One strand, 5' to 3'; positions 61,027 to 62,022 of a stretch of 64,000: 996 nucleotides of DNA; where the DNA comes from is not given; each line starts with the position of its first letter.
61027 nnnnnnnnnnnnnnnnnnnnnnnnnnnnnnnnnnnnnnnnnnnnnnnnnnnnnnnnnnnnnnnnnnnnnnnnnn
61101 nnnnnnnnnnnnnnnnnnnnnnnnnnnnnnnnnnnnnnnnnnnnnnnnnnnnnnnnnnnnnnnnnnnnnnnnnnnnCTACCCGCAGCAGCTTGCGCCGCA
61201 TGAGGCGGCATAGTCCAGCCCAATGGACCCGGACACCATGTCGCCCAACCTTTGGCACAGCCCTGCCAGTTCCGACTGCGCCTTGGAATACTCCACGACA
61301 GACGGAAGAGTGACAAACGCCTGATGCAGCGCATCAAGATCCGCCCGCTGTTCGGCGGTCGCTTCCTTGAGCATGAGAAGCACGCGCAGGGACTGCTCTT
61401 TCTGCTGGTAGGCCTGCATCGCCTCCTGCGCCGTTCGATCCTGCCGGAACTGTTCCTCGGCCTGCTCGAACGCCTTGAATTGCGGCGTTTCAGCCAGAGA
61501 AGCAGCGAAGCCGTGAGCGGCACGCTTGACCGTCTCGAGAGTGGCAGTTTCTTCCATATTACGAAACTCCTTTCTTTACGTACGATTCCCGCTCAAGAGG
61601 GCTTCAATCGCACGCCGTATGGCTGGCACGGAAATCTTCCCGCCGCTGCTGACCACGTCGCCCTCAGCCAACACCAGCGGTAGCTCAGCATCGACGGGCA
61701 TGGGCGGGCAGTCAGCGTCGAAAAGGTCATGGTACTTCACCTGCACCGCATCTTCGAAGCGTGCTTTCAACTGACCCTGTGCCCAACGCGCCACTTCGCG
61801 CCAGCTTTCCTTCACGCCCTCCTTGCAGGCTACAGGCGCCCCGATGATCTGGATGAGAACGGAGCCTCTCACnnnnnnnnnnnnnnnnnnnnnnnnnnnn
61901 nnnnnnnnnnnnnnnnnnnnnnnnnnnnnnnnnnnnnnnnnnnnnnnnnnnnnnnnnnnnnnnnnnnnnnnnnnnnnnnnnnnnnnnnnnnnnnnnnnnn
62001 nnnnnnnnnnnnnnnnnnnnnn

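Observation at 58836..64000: A single tight operon fuses arsD-arsA to Cys-tailed YlbF-like/zinc-ribbon proteins and a minimal sufC-sufBD pair, with no arsenite pump downstream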

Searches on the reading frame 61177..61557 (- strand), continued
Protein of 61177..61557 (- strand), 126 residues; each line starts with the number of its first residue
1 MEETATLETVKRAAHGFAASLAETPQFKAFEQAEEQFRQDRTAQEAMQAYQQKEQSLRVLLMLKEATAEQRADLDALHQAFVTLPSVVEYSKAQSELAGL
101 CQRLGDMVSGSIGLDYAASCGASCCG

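Call 85: get_annotated_region(hit=H20, flank=6000)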
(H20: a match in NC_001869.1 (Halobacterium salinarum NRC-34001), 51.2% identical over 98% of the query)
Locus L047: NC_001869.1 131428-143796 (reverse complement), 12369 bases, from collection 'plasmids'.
description: Halobacterium salinarum NRC-1 plasmid pNRC100, complete sequence
organism: Halobacterium salinarum NRC-34001 (NCBI taxid 64091)
taxonomy: Archaea; Euryarchaeota; Halobacteria; Halobacteriales; Halobacteriaceae; Halobacterium; Halobacterium salinarum; Halobacterium salinarum NRC-34001
host: -; source: -; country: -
typing (MOB-suite, as given by PLSDB): non-mobilizable
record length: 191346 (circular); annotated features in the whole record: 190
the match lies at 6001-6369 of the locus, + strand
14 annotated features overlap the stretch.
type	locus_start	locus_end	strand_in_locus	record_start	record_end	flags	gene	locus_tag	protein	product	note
CDS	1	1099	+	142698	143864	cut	-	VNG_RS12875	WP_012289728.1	ISH3-like element ISH27-3 family transposase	GO:0006313 - DNA transposition [Evidence IEA]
CDS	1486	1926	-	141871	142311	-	-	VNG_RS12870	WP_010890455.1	hypothetical protein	-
CDS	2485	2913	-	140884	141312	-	-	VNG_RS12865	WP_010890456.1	low molecular weight phosphatase family protein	-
CDS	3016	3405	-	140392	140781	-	-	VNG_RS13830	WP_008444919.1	metalloregulator ArsR/SmtB family transcription factor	GO:0006355 - regulation of DNA-templated transcription [Evidence IEA]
CDS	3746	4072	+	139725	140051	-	arsD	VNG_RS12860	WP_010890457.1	arsenite efflux transporter metallochaperone ArsD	GO:0046685 - response to arsenic-containing substance [Evidence IEA]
CDS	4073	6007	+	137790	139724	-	arsA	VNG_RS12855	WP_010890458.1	arsenical pump-driving ATPase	-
CDS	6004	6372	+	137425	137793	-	hcsL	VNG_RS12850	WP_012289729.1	halo-CC-star protein HcsL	-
CDS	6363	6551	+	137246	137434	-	hcsS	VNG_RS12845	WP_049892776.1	halo-CC-star protein HcsS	-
CDS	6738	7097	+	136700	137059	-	-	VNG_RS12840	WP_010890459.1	metalloregulator ArsR/SmtB family transcription factor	GO:0006355 - regulation of DNA-templated transcription [Evidence IEA]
CDS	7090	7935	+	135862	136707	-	-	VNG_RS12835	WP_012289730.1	arsenite methyltransferase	-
CDS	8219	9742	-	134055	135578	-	-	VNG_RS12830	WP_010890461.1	primase-associated protein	-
CDS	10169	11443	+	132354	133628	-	-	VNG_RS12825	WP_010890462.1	IS4-like element ISH8C family transposase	GO:0006313 - DNA transposition [Evidence IEA]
CDS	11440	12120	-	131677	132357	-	-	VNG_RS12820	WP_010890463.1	hypothetical protein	-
CDS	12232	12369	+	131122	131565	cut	-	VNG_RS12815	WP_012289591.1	pyridoxamine 5'-phosphate oxidase family protein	-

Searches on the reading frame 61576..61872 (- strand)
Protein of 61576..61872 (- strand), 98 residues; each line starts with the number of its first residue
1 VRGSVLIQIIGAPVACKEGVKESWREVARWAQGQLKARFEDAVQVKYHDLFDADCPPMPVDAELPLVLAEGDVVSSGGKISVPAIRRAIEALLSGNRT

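Call 3: search_protein_families(library=pfam, proteins=[window:61576-61872:-], max_evalue=0.01)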
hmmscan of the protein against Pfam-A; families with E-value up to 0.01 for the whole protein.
window:61576-61872:- (98 aa): 0 families

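Call 4: search_protein_families(library=ncbifam, proteins=[window:61576-61872:-], max_evalue=0.01)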
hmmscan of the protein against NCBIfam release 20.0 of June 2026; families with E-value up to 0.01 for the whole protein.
window:61576-61872:- (98 aa): 0 families
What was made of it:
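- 61576..61872 (-): X98, a 98-aa thioredoxin-fold protein of the YuzD/DUF1462 and ArsD kind, with two invariant cysteines (C16 in APxAC, C55 in DCPP). No Pfam or NCBIfam hit (calls 3, 4).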

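Call 24: find_homologous_proteins(query=window:61576-61872:-, max_evalue=0.001)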
Query window:61576-61872:- (98 aa): 363 proteins with E <= 0.001 among 370 candidates; the best 120 are listed.
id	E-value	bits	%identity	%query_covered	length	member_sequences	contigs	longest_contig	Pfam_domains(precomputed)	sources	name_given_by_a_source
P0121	1.2e-53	197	93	100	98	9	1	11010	-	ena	-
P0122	4.0e-41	157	73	100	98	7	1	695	-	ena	-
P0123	5.3e-41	156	73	96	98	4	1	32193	-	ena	-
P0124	1.1e-40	155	76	95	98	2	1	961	-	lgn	-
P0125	4.1e-40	153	72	95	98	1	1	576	-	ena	-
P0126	4.3e-40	153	76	95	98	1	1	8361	-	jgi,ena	-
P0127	6.0e-40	153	69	100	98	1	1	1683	-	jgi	jgi:disulfide oxidoreductase YuzD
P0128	7.1e-40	153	75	90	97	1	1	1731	-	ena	-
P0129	1.0e-39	152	76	92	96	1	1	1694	-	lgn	-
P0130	5.8e-39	150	73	91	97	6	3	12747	-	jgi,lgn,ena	-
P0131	8.0e-39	149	73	92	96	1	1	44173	-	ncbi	-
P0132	1.2e-38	149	69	96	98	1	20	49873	-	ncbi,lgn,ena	-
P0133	1.5e-38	148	72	91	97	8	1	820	-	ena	-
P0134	1.6e-38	148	71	95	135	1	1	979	-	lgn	-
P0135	1.6e-38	148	72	95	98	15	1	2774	-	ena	-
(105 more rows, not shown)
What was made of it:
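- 61576..61872 (-): 363 homologues, some named 'disulfide oxidoreductase YuzD' by JGI (call 24).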

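Call 31: predict_structure(alignment_id=A2)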
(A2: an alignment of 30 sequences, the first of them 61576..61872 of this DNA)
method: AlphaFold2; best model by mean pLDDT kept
length: 98 residues; sequences in the alignment: 30
mean_pLDDT: 86.8   pTM: 0.78
mean pLDDT of the five models: 86.8, 86.3, 84.1, 81.4, 80.5
residues with pLDDT >= 90: 61; 70-90: 23; 50-70: 12; < 50: 2
segments of 3 or more residues with pLDDT < 50: none
pLDDT, mean of each block of 10 residues (from residue 1): 84 66 84 95 94 90 93 91 95 75
secondary structure, 60 per line:
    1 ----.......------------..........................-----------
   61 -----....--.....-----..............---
elements in order: E5-11 H24-42 E43-49 E66-69 E72-76 H82-95
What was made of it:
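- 61576..61872 (-): AF2 pLDDT 86.8 (call 31).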

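Call 36: fold_search(model_id=the predicted structure, library=pdb)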
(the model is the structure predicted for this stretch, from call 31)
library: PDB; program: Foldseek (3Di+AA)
matches with E <= 10: 818; with E <= 0.001: 1
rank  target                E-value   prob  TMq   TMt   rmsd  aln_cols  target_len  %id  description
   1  1xg8                  3.4e-04  1.00  0.60  0.55   4.9       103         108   23  Crystal Structure of Protein of Unknown Function SA0789 from Staphylococcus aureus (released 2004-11-02)
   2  6h7l_E                2.3e-03  1.00  0.55  0.51   4.3        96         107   12  ACTIVATED TURKEY BETA1 ADRENOCEPTOR WITH BOUND PARTIAL AGONIST DOBUTAMINE AND NANOBODY Nb6B9 (released 2018-10-17)
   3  1m7t_MODEL_1_A        3.9e-03  1.00  0.54  0.51   4.1        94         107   15  Solution Structure and Dynamics of the Human-Escherichia coli Thioredoxin Chimera: Insights into Thermodynamic (released 2002-09-25)
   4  6h7j_E                5.4e-03  1.00  0.54  0.51   4.3        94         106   12  ACTIVATED TURKEY BETA1 ADRENOCEPTOR WITH BOUND AGONIST ISOPRENALINE AND NANOBODY Nb80 (released 2018-10-17)
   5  6ibl_A                5.4e-03  1.00  0.55  0.17   4.5        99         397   12  ACTIVATED TURKEY BETA1 ADRENOCEPTOR WITH BOUND AGONIST FORMOTEROL AND NANOBODY Nb80 (released 2019-01-09)
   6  5e4w_B                5.4e-03  0.99  0.52  0.48   4.7        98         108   12  Crystal structure of cpSRP43 chromodomains 2 and 3 in complex with the Alb3 tail (released 2015-12-02)
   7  2tir                  6.2e-03  1.00  0.55  0.51   4.2        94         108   13  CRYSTAL STRUCTURE ANALYSIS OF A MUTANT ESCHERICHIA COLI THIOREDOXIN IN WHICH LYSINE 36 IS REPLACED BY GLUTAMIC ACID (released 1993-10-31)
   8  5e4w_A                6.2e-03  1.00  0.56  0.52   4.3        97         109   12  Crystal structure of cpSRP43 chromodomains 2 and 3 in complex with the Alb3 tail (released 2015-12-02)
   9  6gd1_A                6.2e-03  0.99  0.54  0.31   4.3        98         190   12  Structure of HuR RRM3 (released 2018-10-31)
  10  2fd3_A                6.7e-03  0.99  0.53  0.49   4.2        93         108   11  Crystal Structure of Thioredoxin Mutant P34H (released 2005-12-27)
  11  3dyr_B                7.1e-03  1.00  0.56  0.52   4.1        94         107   12  Crystal structure of E. coli thioredoxin mutant I76T in its oxidized form (released 2009-01-27)
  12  2h72_A                7.1e-03  0.99  0.53  0.50   4.3        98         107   13  Crystal Structure of Thioredoxin mutant E85D in Hexagonal (p61) Space Group (released 2007-05-15)
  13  6h7j_F                7.6e-03  0.99  0.52  0.49   4.4        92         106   11  ACTIVATED TURKEY BETA1 ADRENOCEPTOR WITH BOUND AGONIST ISOPRENALINE AND NANOBODY Nb80 (released 2018-10-17)
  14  1tho                  8.2e-03  1.00  0.56  0.52   4.3        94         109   12  CRYSTAL STRUCTURE OF A MUTANT ESCHERICHIA COLI THIOREDOXIN WITH AN ARGININE INSERTION IN THE ACTIVE SITE (released 1993-10-31)
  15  6h7l_F                8.7e-03  0.99  0.53  0.50   4.4        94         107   12  ACTIVATED TURKEY BETA1 ADRENOCEPTOR WITH BOUND PARTIAL AGONIST DOBUTAMINE AND NANOBODY Nb6B9 (released 2018-10-17)
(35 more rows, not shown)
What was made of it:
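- On YuzD / DUF1462: 1XG8 is the top Foldseek hit, E 3.4e-4, followed by thioredoxins (call 36).
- JGI names homologues 'disulfide oxidoreductase YuzD' (calls 24, 31, 36).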

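Call 57: search_solved_structures(query=A2, max_evalue=10, show_alignments=2)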
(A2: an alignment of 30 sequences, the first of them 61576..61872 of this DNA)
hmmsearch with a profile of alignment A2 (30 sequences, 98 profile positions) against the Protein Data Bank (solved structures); distinct sequences matched with E-value up to 10: 6.
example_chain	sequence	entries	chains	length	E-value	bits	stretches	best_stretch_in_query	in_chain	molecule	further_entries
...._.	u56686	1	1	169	0.36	13.8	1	26-53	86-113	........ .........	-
4dks_A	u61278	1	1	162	0.37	13.8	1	26-53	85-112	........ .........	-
3vcf_A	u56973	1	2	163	0.37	13.8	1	26-53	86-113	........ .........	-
6rao_G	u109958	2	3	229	1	12.4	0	46-76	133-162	Afp7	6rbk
6u0m_D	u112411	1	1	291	1.4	11.9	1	36-73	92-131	DNA replication complex GINS protein SLD5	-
28vy_D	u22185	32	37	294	1.4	11.9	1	36-73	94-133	DNA replication complex GINS protein SLD5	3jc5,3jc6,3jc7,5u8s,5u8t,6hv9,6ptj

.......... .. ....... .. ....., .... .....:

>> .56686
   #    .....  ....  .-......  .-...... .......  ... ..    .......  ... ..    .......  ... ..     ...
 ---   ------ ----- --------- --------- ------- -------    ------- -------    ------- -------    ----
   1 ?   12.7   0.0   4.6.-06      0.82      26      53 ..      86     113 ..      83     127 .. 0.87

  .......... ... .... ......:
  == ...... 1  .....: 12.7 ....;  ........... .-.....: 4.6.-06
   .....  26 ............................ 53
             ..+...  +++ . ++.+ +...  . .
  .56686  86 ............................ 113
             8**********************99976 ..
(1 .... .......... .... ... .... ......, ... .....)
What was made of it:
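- On YuzD / DUF1462: The profile search against PDB sequences gives nothing significant (call 57).
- Tried and rejected: X98 against PDB sequences found nothing (call 57).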
